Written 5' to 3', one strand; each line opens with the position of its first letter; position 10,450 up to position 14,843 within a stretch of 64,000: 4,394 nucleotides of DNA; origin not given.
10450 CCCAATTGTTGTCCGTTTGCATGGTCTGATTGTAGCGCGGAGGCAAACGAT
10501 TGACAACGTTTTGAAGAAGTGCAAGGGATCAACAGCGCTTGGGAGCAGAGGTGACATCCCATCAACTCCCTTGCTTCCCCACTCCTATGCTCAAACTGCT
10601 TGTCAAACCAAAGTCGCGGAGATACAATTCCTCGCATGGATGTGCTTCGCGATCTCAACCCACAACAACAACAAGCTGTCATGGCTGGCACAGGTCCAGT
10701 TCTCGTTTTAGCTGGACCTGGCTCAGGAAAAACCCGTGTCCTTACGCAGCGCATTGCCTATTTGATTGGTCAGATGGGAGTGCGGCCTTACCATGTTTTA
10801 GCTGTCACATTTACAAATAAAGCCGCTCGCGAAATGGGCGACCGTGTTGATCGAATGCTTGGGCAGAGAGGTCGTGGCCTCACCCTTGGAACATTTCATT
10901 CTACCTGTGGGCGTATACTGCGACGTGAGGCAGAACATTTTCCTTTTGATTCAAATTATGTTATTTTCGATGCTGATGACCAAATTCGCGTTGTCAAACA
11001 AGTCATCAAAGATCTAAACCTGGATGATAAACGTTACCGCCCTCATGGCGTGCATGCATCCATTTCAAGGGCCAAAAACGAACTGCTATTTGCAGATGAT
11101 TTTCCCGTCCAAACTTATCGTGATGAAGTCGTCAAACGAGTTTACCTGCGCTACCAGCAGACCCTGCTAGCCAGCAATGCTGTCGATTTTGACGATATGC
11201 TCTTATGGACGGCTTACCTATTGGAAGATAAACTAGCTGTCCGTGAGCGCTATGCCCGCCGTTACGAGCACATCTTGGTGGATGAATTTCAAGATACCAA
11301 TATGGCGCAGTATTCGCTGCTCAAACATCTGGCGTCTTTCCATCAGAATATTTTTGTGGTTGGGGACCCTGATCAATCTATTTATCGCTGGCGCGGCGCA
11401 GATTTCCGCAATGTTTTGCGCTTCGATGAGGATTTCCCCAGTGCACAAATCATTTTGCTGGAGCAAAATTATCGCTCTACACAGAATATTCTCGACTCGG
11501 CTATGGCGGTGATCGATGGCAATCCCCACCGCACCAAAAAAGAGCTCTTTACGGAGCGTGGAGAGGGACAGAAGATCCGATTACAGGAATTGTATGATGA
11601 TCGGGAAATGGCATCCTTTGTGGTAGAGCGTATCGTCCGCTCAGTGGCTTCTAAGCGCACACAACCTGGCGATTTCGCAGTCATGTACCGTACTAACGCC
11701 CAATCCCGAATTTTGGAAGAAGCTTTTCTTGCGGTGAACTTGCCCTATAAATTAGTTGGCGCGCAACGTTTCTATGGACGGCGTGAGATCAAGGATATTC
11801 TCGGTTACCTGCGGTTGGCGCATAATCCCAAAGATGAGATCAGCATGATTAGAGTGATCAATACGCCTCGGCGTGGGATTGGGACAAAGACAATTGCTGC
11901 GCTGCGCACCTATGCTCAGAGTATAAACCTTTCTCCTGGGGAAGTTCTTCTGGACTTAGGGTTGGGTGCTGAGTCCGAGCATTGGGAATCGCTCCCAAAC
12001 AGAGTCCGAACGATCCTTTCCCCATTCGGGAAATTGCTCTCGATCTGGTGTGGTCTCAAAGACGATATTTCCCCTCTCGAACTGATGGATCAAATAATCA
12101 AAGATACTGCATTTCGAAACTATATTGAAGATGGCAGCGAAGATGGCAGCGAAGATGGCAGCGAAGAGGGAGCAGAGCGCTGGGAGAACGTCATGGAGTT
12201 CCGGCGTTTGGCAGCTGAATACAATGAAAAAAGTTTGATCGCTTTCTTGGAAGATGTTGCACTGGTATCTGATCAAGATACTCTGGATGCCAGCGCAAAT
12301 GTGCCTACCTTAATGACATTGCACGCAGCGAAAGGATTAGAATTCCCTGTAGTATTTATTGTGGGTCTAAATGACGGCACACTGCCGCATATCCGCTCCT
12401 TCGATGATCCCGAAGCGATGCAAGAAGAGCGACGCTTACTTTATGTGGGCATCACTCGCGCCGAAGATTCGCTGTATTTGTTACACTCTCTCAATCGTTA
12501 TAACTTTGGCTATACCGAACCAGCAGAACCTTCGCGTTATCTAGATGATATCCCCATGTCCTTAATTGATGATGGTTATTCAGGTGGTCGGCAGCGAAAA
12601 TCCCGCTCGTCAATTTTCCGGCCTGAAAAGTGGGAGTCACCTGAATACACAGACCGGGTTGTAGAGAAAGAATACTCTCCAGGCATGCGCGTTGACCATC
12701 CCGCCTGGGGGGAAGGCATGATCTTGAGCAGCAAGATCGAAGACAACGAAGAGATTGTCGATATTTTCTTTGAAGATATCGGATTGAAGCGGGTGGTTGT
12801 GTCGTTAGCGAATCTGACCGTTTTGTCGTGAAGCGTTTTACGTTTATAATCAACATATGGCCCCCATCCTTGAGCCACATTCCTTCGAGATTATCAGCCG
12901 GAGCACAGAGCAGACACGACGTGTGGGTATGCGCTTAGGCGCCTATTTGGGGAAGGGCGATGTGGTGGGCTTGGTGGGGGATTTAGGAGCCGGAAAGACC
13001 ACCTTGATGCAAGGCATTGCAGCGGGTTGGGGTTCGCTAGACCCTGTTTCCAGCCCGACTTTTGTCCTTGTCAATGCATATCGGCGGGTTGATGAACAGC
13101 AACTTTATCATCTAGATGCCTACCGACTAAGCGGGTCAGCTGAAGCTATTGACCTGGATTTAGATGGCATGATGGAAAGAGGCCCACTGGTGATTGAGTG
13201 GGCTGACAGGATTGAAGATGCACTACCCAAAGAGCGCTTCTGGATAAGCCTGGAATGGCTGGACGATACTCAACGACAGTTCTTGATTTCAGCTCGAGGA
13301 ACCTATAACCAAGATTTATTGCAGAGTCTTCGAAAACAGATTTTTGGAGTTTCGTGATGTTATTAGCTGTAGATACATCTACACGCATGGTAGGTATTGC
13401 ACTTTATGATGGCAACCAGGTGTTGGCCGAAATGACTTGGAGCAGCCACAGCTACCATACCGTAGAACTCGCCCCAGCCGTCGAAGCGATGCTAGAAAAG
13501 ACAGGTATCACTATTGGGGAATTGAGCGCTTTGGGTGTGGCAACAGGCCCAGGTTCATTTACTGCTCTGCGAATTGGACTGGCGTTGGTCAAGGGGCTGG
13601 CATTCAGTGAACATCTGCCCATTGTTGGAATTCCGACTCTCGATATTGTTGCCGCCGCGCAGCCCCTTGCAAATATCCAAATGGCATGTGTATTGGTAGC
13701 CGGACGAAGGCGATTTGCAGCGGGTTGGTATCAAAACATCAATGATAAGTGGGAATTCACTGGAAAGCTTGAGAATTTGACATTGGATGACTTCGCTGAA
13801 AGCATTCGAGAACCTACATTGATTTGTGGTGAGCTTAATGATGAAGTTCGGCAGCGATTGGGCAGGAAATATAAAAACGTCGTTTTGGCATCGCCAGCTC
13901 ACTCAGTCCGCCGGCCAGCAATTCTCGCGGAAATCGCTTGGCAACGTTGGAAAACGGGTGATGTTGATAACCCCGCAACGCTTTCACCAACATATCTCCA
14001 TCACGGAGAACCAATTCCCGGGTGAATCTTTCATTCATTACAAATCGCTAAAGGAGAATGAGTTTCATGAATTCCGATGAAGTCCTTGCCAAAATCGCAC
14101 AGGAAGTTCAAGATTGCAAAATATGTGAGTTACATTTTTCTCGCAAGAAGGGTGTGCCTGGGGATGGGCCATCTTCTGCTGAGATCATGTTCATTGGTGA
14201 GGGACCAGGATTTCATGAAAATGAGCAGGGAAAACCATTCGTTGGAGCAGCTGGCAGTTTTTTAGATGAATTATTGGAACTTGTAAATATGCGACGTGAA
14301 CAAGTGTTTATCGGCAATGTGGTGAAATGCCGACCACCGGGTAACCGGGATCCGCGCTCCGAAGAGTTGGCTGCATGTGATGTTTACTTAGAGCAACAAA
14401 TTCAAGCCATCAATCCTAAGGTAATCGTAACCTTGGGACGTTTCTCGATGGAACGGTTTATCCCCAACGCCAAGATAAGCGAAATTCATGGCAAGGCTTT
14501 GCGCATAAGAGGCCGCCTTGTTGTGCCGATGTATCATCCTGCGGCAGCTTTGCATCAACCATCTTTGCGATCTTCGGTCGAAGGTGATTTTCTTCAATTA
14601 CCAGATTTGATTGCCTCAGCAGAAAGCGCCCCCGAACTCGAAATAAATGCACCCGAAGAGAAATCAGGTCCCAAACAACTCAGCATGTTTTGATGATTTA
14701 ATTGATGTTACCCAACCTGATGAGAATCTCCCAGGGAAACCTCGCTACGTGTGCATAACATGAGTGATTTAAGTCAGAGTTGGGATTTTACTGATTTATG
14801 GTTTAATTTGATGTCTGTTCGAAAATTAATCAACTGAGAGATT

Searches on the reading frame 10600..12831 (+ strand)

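Call 16: search_protein_families(library=pfam, proteins=[window:10600-12831:+], max_evalue=0.001)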
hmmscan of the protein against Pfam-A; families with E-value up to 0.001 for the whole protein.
window:10600-12831:+ (743 aa): 7 families
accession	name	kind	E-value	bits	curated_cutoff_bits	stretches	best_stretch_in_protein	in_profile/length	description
PF00580.27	UvrD-helicase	-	2.5e-86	290.2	23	1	19-280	1-271/271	UvrD/REP helicase N-terminal domain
PF13361.12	UvrD_C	-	3.6e-68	231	25.6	1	285-628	1-346/350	UvrD-like helicase C-terminal domain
PF13245.12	AAA_19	-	4.3e-24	85.6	25.1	1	23-263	1-132/134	AAA domain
PF13538.12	UvrD_C_2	-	1.9e-11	44.1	27.4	1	571-628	4-52/52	UvrD-like helicase C-terminal domain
PF01443.25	Viral_helicase1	-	3.3e-08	34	21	0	565-628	174-227/228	Viral superfamily 1 RNA helicase core domain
PF21196.3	PcrA_UvrD_tudor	-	7.4e-07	29.4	23.9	1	695-737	2-44/48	PcrA/UvrD tudor domain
PF13604.12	AAA_30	-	2.1e-06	28.1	27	0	19-83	2-66/191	AAA domain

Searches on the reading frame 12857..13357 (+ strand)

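Call 17: search_protein_families(library=pfam, proteins=[window:12857-13357:+], max_evalue=0.001)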
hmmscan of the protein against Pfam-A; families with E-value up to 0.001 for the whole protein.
window:12857-13357:+ (166 aa): 2 families
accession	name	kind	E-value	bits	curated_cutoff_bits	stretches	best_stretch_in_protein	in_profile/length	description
PF02367.23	TsaE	-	1.6e-35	122.3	26.6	1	15-141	2-127/128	Threonylcarbamoyl adenosine biosynthesis protein TsaE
PF05729.18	NACHT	-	0.00018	21.8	26.7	1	36-83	2-50/167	NACHT domain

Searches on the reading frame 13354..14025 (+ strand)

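Call 17: search_protein_families(library=pfam, proteins=[window:13354-14025:+], max_evalue=0.001)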
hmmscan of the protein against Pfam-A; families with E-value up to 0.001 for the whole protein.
window:13354-14025:+ (223 aa): 1 family
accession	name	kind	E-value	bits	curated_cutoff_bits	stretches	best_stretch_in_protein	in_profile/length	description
PF00814.31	TsaD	-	2e-19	70.8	24.8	1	30-130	9-130/264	tRNA N6-adenosine threonylcarbamoyltransferase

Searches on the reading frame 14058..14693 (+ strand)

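Call 17: search_protein_families(library=pfam, proteins=[window:14058-14693:+], max_evalue=0.001)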
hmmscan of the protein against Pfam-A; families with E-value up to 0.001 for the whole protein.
window:14058-14693:+ (211 aa): 1 family
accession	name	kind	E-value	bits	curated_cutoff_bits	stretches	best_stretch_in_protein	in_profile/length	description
PF03167.25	UDG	-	2.4e-33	115.6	24.3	1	34-171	1-128/141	Uracil DNA glycosylase superfamily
